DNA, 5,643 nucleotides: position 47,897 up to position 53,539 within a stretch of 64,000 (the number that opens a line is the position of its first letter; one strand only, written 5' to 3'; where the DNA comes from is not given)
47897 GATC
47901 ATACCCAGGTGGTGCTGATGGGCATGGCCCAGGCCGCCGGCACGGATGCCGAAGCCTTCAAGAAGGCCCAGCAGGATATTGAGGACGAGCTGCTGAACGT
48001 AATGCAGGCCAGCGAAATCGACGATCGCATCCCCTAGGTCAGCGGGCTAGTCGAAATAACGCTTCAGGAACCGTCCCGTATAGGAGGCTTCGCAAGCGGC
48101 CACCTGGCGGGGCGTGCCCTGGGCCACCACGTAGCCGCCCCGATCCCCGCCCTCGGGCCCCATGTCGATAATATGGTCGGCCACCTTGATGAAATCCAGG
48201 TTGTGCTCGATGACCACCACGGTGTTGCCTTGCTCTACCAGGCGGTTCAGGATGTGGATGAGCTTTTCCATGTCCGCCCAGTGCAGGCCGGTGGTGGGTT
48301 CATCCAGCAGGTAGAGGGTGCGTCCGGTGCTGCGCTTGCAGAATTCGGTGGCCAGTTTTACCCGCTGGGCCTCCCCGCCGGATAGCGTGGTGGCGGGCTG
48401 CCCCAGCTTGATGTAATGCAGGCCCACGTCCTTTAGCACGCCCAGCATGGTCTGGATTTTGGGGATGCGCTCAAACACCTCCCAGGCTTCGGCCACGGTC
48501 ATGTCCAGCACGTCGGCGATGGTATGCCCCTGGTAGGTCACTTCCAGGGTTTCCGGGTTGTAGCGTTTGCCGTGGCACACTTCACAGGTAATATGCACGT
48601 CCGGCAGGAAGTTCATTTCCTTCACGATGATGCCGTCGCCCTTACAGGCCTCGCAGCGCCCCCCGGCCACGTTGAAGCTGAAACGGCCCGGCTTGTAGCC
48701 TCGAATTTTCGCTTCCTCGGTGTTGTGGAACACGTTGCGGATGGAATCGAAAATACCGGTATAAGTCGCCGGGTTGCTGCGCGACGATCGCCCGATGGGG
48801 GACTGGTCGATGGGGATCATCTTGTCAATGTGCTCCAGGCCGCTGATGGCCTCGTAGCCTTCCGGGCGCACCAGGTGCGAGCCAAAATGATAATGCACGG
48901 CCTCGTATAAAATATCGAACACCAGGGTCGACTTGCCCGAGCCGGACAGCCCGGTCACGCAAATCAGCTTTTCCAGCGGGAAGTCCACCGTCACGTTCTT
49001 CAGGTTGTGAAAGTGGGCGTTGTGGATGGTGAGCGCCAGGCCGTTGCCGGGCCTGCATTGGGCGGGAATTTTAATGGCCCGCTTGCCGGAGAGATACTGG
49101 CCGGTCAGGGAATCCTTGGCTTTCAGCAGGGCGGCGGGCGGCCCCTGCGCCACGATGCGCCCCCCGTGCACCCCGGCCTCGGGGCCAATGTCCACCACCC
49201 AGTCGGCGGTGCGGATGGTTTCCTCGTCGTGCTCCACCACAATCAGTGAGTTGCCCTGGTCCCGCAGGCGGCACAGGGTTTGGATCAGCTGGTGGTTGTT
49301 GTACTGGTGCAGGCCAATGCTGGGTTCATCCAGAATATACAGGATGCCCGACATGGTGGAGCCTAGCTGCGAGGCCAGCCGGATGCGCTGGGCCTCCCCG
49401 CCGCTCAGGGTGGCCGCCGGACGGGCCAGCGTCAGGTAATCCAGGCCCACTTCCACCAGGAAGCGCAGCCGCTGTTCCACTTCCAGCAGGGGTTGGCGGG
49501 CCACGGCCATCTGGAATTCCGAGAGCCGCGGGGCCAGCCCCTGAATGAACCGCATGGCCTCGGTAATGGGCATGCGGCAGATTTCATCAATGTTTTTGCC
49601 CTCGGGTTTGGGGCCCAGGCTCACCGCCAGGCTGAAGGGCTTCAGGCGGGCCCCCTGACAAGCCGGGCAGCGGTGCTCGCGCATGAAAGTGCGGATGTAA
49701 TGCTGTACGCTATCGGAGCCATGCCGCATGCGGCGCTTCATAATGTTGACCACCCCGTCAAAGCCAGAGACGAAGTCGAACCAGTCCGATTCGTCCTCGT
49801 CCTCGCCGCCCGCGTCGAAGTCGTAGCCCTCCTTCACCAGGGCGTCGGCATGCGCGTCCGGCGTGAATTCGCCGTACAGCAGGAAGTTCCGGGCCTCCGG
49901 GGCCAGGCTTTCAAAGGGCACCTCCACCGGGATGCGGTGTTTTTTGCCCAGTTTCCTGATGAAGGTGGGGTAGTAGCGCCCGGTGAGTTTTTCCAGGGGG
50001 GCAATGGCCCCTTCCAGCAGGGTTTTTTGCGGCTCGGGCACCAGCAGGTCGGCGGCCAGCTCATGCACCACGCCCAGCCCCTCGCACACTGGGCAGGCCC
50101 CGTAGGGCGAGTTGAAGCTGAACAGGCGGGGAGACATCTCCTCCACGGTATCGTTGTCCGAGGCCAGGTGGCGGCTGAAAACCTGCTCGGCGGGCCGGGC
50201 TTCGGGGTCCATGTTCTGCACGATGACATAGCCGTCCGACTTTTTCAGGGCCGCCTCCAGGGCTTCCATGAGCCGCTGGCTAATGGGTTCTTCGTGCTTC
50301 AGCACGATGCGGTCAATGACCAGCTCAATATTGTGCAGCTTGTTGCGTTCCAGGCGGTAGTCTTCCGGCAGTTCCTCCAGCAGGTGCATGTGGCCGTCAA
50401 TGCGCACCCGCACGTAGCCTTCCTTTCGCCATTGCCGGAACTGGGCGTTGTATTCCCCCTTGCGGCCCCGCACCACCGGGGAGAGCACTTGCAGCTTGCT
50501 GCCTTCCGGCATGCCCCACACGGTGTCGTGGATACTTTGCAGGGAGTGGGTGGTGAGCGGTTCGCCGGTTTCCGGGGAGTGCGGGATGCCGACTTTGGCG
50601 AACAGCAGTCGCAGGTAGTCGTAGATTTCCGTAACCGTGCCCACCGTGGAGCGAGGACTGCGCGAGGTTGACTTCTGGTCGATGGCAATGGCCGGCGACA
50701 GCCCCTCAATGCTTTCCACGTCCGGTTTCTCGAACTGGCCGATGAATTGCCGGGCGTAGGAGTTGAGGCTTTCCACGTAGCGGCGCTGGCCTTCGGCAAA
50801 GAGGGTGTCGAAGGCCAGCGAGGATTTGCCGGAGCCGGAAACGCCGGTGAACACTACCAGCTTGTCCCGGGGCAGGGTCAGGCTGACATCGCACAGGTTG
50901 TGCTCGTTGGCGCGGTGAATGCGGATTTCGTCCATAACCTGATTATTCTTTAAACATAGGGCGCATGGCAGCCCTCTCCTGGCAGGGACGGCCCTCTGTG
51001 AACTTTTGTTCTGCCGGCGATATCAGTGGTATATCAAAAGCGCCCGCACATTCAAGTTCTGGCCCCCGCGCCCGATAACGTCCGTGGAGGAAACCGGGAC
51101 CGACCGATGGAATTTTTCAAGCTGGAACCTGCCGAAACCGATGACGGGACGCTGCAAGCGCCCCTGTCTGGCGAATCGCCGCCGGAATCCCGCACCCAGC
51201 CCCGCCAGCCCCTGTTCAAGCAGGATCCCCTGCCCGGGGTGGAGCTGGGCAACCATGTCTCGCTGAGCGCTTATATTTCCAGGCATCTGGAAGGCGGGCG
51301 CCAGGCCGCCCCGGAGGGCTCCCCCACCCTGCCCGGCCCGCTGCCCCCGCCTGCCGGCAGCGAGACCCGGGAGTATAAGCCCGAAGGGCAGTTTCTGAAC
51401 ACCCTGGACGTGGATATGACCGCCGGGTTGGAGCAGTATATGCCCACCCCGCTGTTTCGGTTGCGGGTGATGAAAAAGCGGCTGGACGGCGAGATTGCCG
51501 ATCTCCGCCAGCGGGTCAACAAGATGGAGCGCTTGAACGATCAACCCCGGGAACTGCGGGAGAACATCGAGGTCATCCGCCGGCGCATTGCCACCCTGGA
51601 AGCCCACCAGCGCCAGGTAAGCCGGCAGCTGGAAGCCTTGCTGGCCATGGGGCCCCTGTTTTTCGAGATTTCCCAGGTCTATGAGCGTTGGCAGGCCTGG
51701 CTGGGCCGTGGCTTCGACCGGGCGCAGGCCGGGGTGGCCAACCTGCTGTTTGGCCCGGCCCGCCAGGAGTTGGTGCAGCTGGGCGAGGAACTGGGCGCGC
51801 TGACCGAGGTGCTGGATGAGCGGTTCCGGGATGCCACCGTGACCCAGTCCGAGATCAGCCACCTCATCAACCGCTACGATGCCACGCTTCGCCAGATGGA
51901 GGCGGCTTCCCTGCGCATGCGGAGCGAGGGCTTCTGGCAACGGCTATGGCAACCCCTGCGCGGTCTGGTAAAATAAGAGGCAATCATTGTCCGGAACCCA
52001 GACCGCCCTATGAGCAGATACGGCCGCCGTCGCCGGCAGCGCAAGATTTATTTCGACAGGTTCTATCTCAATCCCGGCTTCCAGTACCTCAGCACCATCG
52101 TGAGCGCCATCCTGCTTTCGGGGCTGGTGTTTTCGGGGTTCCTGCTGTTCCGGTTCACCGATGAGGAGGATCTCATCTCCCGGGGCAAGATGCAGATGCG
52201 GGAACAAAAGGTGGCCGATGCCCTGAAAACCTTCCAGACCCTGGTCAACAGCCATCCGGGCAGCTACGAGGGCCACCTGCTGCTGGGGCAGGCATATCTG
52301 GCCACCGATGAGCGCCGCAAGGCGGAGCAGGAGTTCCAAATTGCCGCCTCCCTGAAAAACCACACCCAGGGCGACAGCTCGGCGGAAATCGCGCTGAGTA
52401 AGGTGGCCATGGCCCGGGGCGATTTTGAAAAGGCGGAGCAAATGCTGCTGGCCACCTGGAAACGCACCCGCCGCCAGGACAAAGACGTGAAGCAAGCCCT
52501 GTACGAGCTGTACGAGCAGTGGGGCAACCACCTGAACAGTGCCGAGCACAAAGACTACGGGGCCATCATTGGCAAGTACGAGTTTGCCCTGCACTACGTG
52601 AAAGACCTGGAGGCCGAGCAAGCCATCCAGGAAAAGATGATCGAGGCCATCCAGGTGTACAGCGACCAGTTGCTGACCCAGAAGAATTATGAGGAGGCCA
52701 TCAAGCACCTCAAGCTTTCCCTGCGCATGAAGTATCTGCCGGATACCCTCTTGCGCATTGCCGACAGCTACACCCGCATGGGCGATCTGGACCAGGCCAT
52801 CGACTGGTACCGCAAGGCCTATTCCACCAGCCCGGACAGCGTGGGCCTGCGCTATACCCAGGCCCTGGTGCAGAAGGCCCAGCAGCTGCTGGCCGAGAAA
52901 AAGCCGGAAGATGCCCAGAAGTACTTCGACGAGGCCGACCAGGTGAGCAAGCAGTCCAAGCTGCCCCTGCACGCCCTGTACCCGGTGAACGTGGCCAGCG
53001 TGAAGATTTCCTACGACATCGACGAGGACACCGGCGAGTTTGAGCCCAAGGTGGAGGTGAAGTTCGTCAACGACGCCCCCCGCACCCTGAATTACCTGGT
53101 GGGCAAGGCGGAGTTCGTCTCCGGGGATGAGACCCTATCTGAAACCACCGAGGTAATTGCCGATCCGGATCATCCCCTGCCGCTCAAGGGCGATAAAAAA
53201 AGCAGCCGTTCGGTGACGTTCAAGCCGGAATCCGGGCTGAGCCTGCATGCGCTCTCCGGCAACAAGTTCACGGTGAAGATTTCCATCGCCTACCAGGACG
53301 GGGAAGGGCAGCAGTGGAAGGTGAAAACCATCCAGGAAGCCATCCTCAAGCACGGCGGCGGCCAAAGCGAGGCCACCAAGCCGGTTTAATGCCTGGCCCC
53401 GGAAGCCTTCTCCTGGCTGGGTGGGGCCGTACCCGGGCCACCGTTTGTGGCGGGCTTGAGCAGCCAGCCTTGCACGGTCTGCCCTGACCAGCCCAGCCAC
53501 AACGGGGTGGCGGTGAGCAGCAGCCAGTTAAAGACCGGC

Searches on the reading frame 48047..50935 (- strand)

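Call 51: search_protein_families(library=pfam, proteins=[window:48047-50935:-], max_evalue=0.0001)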
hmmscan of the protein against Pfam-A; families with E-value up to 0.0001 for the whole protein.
window:48047-50935:- (962 aa): 10 families
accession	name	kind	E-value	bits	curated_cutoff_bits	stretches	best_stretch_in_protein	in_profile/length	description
PF17760.6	UvrA_inter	-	1.8e-31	108.7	23.3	1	131-242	2-108/109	UvrA interaction domain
PF00005.33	ABC_tran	-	3.8e-20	73.3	25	1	812-882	74-137/137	ABC transporter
PF17755.6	UvrA_DNA-bind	-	5.9e-16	59.2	23.2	1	296-411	3-105/110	UvrA DNA-binding domain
PF02463.25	SMC_N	-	1.8e-13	50.9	40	1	637-925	5-211/220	RecF/RecN/SMC N terminal domain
PF13555.12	AAA_29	-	5.2e-08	33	27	0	643-672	10-39/61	P-loop containing region of AAA domain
PF13191.12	AAA_16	-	1.3e-06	29.4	32.6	0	25-81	25-87/167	AAA ATPase domain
PF13304.12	AAA_21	-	2.9e-06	28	27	0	857-908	244-295/304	AAA domain, putative AbiEii toxin, Type IV TA system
PF13476.12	AAA_23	-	3.5e-05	25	27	0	635-672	2-36/201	AAA domain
PF00684.25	DnaJ_CXXCXGXG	-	3.7e-05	24.3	32.7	0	760-791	17-51/65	DnaJ central domain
PF20703.3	nSTAND1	-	9.1e-05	22.7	27.1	0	21-55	30-60/379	Novel STAND NTPase 1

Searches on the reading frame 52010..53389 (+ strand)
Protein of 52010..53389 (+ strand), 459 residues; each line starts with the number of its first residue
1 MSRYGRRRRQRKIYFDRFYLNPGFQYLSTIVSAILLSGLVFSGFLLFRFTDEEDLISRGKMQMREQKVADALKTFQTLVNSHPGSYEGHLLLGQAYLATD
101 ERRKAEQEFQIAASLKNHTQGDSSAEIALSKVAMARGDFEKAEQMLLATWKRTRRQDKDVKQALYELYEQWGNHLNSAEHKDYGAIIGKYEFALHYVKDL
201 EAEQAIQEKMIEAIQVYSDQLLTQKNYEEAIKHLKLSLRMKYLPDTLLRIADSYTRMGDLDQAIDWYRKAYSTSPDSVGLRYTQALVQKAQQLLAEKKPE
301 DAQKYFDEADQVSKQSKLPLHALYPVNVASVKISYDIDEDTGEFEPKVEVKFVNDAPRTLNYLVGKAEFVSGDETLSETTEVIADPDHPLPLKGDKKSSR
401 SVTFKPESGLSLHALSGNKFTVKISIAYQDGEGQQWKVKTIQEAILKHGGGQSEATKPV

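Call 51: search_protein_families(library=pfam, proteins=[window:52010-53389:+], max_evalue=0.0001)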
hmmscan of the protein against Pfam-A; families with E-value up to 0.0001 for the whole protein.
window:52010-53389:+ (459 aa): 15 families
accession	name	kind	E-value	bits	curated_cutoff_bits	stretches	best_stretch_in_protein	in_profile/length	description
PF07719.23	TPR_2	-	7.4e-17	60.5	27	0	245-276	2-33/34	Tetratricopeptide repeat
PF13428.12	TPR_14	-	1.1e-14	53.9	23.5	0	244-283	1-40/44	Tetratricopeptide repeat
PF14559.12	TPR_19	-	7.9e-14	52.2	25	0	63-110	2-49/68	Tetratricopeptide repeat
PF00515.34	TPR_1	-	7.3e-12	45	27.8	0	245-275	2-32/34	Tetratricopeptide repeat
PF13432.12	TPR_16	-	1.7e-11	44.8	32.7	0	63-112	8-57/65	Tetratricopeptide repeat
PF13181.12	TPR_8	-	6.2e-10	38.9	25.7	1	246-276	3-33/34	Tetratricopeptide repeat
PF13424.12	TPR_12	-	3.8e-09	37.1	30.1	0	221-272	13-73/77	Tetratricopeptide repeat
PF13174.12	TPR_6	-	9.5e-09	35.8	26.3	0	245-277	1-33/33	Tetratricopeptide repeat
PF13414.12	TPR_11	-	2.9e-08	33.7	26.8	0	252-291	2-41/42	TPR repeat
PF13176.12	TPR_7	-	7.8e-08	32.3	27.9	0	246-275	1-30/36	Tetratricopeptide repeat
PF09976.15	TPR_21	-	8e-06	26.2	25.5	0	64-148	51-138/193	Tetratricopeptide repeat-like domain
PF12895.13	ANAPC3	-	8.1e-06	26.5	27.2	0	224-302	2-75/82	Anaphase-promoting complex, cyclosome, subunit 3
PF14561.12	TPR_20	-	1.3e-05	25.9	25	0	117-174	16-74/90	Tetratricopeptide repeat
PF17874.7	TPR_MalT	-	1.7e-05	24.7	45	0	226-334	102-210/336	MalT-like TPR region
PF24575.1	TPR_Slam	-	7.4e-05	23.6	35.2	0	255-304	58-102/104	Surface lipoprotein assembly modifier, N-terminal TPR repeats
